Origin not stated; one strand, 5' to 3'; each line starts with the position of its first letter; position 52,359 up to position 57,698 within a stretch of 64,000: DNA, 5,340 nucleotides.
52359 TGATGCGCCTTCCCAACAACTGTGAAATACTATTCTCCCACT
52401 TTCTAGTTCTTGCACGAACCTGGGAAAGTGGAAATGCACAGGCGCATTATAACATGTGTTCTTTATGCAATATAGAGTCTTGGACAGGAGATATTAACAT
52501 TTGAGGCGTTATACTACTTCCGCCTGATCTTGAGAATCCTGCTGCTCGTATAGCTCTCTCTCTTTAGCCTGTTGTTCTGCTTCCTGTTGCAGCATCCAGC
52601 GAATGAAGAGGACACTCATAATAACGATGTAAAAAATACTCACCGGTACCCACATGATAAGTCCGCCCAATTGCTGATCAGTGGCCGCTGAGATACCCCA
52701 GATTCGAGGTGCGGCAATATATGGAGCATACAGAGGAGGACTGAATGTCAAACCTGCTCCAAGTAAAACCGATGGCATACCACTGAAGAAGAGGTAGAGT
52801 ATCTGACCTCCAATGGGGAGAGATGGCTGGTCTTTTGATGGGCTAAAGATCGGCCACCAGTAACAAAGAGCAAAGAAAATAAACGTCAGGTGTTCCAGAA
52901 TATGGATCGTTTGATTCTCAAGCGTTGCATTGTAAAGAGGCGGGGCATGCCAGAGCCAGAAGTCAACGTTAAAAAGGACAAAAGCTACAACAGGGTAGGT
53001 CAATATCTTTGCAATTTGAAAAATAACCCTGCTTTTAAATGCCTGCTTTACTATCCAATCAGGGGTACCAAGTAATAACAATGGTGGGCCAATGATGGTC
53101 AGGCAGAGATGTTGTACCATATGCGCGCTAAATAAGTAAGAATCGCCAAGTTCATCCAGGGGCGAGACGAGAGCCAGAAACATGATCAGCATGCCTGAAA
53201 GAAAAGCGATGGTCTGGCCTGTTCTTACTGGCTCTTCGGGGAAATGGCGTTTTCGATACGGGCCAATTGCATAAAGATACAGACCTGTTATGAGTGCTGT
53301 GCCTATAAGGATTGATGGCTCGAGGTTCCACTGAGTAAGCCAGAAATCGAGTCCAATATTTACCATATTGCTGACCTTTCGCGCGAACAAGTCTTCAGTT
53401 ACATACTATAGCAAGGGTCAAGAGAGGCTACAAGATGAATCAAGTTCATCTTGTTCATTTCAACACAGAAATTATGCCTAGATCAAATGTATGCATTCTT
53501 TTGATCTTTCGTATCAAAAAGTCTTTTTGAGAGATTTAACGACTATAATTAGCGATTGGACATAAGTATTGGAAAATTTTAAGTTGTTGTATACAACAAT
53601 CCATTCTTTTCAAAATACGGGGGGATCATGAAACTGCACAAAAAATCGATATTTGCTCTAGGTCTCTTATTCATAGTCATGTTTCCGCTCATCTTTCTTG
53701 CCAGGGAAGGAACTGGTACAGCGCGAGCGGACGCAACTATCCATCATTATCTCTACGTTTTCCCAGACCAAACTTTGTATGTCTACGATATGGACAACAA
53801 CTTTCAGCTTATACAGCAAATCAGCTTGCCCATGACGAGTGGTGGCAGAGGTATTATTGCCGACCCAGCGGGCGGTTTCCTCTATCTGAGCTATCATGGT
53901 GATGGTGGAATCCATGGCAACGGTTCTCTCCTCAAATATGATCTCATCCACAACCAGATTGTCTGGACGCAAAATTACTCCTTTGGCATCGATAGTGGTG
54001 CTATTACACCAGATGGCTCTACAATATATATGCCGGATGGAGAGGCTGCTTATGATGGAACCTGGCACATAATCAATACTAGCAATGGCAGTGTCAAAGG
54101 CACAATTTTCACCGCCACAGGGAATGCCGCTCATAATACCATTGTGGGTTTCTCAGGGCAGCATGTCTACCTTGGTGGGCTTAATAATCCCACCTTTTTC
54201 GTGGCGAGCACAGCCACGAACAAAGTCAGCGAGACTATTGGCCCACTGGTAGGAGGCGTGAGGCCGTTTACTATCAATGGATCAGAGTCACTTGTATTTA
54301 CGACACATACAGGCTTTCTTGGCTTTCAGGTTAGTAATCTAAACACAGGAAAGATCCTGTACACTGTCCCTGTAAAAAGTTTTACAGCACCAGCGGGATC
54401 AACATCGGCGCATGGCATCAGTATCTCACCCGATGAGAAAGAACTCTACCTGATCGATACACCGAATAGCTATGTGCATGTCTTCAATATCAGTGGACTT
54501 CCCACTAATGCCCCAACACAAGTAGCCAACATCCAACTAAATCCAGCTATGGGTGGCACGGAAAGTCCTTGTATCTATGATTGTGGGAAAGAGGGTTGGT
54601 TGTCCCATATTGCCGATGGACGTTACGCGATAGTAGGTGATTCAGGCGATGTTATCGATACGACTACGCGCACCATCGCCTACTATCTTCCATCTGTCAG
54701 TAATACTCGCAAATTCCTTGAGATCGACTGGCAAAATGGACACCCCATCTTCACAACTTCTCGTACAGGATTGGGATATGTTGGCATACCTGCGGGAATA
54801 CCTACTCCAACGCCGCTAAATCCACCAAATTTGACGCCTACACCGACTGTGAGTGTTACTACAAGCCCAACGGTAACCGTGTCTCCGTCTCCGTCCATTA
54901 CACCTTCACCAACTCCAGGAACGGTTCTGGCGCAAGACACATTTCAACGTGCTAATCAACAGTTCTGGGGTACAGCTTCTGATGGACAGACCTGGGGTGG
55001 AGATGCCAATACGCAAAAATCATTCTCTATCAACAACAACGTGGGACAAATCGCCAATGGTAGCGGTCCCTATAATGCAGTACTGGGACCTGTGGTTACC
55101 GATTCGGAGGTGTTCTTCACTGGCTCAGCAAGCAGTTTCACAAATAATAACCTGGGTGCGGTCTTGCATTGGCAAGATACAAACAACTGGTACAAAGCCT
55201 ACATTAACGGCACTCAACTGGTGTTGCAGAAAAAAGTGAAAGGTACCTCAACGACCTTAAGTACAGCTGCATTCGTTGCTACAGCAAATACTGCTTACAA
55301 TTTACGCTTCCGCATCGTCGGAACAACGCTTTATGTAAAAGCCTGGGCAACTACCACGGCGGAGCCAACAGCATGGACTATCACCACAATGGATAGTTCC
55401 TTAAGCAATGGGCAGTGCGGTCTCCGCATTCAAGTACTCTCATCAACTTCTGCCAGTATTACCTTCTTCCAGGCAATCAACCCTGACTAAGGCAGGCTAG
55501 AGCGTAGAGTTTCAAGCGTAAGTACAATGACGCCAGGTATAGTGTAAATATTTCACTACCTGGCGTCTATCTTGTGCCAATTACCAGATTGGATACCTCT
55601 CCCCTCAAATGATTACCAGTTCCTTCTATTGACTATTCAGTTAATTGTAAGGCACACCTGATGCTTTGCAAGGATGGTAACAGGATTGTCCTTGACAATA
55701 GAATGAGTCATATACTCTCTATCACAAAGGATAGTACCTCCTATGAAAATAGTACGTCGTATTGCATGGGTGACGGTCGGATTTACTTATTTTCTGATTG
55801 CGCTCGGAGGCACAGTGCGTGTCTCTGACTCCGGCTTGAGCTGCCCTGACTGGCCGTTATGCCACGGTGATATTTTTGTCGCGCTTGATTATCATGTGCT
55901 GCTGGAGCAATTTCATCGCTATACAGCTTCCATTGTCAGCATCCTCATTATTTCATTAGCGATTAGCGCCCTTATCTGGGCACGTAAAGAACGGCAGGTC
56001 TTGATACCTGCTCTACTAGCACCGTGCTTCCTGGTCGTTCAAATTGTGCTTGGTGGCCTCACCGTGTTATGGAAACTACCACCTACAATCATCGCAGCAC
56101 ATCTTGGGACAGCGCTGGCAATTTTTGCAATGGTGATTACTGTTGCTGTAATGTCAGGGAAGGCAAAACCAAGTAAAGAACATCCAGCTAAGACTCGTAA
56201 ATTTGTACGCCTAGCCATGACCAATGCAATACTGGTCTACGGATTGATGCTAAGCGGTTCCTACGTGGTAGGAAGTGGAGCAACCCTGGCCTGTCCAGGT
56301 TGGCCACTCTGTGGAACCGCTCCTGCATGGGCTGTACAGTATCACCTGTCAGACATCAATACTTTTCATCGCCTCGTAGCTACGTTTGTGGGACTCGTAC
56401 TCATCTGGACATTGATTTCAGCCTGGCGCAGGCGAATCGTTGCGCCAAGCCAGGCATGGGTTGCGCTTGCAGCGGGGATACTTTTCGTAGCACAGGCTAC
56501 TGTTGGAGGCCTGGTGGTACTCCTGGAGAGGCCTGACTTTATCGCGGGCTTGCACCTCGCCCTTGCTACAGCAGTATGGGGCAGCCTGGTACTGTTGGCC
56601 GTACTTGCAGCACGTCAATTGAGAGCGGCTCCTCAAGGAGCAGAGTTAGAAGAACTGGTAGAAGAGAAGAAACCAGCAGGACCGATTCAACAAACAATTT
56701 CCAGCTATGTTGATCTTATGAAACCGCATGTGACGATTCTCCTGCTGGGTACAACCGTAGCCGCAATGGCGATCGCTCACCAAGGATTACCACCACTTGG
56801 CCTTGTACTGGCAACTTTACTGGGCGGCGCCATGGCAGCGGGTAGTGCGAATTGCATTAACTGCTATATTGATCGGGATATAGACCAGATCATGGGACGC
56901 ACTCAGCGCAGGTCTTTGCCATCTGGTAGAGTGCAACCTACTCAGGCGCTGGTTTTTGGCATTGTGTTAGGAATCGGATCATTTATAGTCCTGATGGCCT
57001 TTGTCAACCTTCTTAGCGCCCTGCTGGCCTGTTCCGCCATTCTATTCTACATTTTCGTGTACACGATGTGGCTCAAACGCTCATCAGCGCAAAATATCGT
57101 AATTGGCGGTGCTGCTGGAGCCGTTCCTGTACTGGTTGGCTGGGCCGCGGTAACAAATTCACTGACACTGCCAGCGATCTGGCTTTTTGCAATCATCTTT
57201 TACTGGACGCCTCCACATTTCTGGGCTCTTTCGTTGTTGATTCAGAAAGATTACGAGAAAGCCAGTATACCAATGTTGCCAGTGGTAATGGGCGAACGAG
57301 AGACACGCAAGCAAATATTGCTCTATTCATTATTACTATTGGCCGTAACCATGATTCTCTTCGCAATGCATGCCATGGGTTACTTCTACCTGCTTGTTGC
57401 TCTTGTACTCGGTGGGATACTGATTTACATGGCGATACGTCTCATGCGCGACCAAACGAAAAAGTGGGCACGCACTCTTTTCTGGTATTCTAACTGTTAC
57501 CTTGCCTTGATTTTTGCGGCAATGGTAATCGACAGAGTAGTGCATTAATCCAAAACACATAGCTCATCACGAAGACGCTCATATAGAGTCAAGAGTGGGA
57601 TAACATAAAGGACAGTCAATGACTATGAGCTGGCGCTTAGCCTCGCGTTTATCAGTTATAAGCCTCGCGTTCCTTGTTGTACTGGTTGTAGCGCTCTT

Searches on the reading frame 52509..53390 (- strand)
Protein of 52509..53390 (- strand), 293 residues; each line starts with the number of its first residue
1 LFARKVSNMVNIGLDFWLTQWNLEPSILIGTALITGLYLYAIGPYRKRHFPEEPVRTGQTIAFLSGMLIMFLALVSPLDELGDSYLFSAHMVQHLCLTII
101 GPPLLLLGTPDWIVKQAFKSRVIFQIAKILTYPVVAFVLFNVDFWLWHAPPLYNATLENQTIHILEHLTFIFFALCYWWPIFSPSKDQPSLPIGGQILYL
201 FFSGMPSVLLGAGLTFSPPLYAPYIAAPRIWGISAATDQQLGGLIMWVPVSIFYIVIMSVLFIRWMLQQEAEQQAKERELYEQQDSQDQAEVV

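Call 38: search_protein_families(library=pfam, proteins=[window:52509-53390:-], max_evalue=0.001)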
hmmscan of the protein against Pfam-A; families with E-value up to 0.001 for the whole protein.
window:52509-53390:- (293 aa): 1 family
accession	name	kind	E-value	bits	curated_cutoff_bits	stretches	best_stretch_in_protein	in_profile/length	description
PF09678.15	Caa3_CtaG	-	1.8e-61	208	27.7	1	37-266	2-235/237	Cytochrome c oxidase caa3 assembly factor (Caa3_CtaG)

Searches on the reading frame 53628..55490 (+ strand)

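Call 38: search_protein_families(library=pfam, proteins=[window:53628-55490:+], max_evalue=0.001)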
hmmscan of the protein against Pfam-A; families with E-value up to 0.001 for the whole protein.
window:53628-55490:+ (620 aa): 1 family
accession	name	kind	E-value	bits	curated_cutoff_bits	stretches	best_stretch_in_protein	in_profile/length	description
PF08450.18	SGL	-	0.00024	21.2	26.3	0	256-290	131-168/246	SMP-30/Gluconolactonase/LRE-like region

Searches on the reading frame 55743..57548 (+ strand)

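Call 38: search_protein_families(library=pfam, proteins=[window:55743-57548:+], max_evalue=0.001)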
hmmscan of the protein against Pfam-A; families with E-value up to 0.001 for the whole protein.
window:55743-57548:+ (601 aa): 2 families
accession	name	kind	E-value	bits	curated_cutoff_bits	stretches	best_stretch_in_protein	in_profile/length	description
PF01040.23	UbiA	-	4.7e-70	236.2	34.2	1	334-583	1-249/250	UbiA prenyltransferase family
PF02628.20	COX15-CtaA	-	2.2e-41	142.4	29.9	3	52-282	75-321/322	Cytochrome oxidase assembly protein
